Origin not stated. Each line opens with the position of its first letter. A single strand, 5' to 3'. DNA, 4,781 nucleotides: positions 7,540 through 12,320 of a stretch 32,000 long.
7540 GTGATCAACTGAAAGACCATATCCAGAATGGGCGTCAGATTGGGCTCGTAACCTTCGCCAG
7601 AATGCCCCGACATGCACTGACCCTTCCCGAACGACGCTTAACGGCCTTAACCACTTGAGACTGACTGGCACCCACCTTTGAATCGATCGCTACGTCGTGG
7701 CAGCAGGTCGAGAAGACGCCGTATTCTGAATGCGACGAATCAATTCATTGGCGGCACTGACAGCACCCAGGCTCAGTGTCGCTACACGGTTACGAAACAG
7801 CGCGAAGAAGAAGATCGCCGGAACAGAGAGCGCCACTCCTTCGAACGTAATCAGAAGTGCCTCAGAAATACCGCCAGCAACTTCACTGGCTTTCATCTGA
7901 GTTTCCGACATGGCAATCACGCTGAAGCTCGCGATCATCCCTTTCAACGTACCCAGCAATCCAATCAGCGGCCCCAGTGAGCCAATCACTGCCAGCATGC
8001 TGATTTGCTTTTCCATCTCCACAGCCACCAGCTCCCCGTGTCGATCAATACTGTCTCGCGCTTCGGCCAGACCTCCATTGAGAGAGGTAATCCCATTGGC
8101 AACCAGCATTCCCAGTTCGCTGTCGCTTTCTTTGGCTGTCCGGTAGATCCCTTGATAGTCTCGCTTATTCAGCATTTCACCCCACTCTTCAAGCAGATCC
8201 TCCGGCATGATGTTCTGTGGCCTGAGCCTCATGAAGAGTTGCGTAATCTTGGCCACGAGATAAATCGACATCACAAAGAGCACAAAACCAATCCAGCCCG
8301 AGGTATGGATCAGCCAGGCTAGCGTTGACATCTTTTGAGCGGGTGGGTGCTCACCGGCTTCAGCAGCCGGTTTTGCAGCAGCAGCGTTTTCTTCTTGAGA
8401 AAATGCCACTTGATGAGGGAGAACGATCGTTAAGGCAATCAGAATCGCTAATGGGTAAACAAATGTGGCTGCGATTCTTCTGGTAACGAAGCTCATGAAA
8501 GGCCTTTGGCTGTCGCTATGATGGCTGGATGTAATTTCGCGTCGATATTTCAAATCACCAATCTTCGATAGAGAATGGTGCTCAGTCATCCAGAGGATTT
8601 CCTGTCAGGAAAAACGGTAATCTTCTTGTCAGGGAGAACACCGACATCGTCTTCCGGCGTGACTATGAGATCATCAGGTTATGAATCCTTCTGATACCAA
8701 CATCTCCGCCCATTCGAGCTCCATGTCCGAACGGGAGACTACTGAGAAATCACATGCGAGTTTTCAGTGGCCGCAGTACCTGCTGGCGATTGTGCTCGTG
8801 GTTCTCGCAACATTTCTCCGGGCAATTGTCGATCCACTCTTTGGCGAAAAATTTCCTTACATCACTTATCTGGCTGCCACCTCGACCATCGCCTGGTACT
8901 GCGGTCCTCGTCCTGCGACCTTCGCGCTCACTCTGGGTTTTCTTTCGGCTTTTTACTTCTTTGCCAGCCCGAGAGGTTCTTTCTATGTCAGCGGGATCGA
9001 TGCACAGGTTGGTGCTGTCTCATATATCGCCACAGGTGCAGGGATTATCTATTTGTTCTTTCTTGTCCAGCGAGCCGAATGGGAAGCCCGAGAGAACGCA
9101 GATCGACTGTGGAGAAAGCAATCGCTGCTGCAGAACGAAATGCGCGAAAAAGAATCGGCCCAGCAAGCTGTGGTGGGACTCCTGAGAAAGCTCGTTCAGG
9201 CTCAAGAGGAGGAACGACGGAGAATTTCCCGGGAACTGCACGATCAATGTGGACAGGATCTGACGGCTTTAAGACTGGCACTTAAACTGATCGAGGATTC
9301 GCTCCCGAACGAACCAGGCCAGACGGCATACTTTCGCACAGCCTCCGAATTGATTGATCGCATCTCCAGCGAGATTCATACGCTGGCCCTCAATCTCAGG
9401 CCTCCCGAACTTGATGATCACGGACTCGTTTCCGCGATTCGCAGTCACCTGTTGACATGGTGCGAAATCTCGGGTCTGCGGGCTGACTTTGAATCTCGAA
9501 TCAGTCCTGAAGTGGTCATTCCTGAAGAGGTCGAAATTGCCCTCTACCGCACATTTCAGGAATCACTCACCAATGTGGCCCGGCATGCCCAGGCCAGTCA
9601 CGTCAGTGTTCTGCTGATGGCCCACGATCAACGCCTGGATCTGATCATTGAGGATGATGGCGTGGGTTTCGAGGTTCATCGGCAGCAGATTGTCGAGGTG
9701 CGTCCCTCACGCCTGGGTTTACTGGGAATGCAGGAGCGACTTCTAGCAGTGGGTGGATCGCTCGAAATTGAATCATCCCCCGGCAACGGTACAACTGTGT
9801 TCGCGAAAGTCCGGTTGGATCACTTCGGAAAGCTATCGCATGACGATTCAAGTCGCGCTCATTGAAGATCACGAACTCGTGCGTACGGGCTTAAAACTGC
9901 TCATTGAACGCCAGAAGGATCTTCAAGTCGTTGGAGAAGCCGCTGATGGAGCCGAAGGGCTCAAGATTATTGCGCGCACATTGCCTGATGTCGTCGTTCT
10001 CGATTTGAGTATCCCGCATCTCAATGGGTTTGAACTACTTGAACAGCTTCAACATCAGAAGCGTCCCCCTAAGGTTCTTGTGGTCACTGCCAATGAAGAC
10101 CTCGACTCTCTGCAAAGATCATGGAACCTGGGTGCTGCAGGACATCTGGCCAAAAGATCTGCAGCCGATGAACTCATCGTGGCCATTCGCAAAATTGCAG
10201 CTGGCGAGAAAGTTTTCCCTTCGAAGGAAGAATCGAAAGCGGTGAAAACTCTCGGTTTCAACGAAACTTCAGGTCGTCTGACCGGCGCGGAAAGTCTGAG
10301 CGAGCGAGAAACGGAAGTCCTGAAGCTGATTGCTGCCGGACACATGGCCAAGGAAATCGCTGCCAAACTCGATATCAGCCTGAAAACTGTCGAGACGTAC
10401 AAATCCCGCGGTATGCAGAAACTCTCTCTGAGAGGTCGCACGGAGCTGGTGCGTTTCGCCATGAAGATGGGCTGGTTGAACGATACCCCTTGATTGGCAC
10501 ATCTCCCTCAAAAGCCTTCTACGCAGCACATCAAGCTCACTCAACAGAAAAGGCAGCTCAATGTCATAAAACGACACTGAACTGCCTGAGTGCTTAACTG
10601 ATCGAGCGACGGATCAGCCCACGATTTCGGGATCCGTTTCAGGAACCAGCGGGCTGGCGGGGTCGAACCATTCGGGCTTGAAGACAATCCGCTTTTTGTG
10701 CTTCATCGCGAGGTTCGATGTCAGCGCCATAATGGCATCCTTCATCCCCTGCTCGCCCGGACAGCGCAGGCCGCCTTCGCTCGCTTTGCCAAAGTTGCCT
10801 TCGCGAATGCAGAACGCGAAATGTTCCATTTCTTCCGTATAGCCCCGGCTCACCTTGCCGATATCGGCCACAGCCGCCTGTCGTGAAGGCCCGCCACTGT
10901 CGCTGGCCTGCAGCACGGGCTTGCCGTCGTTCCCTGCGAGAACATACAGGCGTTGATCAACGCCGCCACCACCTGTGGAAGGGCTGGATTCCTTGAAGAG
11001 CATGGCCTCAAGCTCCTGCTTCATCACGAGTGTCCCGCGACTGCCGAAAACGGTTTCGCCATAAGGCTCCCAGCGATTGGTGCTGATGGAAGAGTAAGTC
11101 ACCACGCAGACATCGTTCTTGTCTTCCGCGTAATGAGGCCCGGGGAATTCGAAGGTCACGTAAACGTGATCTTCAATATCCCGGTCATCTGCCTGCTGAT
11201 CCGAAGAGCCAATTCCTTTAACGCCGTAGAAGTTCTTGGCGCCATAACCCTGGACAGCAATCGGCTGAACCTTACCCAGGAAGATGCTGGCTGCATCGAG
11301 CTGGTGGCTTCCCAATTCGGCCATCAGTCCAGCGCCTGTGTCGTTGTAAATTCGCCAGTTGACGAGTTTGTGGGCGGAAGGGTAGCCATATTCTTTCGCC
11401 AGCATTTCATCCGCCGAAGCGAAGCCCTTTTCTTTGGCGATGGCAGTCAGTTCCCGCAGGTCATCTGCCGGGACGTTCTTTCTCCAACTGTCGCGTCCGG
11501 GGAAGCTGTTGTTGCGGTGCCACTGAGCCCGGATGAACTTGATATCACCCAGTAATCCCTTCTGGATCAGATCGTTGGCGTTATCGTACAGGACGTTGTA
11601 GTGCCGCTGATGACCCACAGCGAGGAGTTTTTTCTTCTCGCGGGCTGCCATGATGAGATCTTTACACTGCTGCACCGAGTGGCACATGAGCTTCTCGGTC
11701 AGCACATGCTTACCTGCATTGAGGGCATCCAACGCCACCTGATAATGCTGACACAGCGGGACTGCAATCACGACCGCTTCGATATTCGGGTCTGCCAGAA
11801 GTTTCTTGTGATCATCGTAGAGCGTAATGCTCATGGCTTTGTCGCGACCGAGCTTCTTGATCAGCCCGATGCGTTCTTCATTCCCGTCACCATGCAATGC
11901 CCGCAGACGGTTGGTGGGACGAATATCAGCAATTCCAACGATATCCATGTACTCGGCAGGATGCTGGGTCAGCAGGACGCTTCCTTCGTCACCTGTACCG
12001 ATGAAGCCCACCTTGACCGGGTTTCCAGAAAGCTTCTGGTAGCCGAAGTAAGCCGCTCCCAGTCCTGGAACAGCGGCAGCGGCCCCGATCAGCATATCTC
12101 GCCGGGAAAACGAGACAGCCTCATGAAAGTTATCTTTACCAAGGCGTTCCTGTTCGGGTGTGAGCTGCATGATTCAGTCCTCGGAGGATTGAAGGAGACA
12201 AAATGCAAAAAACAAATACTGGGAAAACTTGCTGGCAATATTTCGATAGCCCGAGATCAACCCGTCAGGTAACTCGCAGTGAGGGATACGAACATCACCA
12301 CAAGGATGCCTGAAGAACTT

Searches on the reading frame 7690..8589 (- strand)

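Call 46: search_protein_families(library=pfam, proteins=[window:7690-8589:-], max_evalue=0.001)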
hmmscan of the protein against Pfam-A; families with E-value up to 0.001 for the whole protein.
window:7690-8589:- (299 aa): 2 families
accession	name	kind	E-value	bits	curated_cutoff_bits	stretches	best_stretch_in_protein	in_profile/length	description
PF01618.21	MotA_ExbB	-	2.4e-22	79.5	22.9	1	174-272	24-121/127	MotA/TolQ/ExbB proton channel family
PF07856.17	Orai-1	-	2.7e-06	27.6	25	1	215-279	22-83/173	Mediator of CRAC channel activity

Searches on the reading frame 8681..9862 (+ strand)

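Call 46: search_protein_families(library=pfam, proteins=[window:8681-9862:+], max_evalue=0.001)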
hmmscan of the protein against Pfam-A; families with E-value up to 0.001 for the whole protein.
window:8681-9862:+ (394 aa): 3 families
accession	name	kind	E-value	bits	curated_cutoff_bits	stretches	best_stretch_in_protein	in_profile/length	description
PF13493.11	DUF4118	-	1.9e-14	53.8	28.4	1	33-138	1-106/107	Domain of unknown function (DUF4118)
PF02518.31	HATPase_c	-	9.5e-13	49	26.4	1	284-379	2-109/111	Histidine kinase-, DNA gyrase B-, and HSP90-like ATPase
PF07730.19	HisKA_3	-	4.7e-12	46.7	24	1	178-244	1-68/68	Histidine kinase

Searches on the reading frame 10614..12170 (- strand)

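Call 4: search_protein_families(library=pfam, proteins=[window:10614-12170:-], max_evalue=0.01)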
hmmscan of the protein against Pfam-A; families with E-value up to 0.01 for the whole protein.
window:10614-12170:- (518 aa): 3 families
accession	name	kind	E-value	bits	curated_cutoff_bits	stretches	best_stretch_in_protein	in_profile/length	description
PF01408.29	GFO_IDH_MocA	-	8.2e-21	75.4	24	1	52-187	1-120/120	Oxidoreductase family, NAD-binding Rossmann fold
PF22725.1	GFO_IDH_MocA_C3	-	5e-13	49.6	27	1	264-381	26-123/124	GFO/IDH/MocA C-terminal domain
PF02894.22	GFO_IDH_MocA_C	-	1.3e-07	32.1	22.9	1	266-386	26-132/218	Oxidoreductase family, C-terminal alpha/beta domain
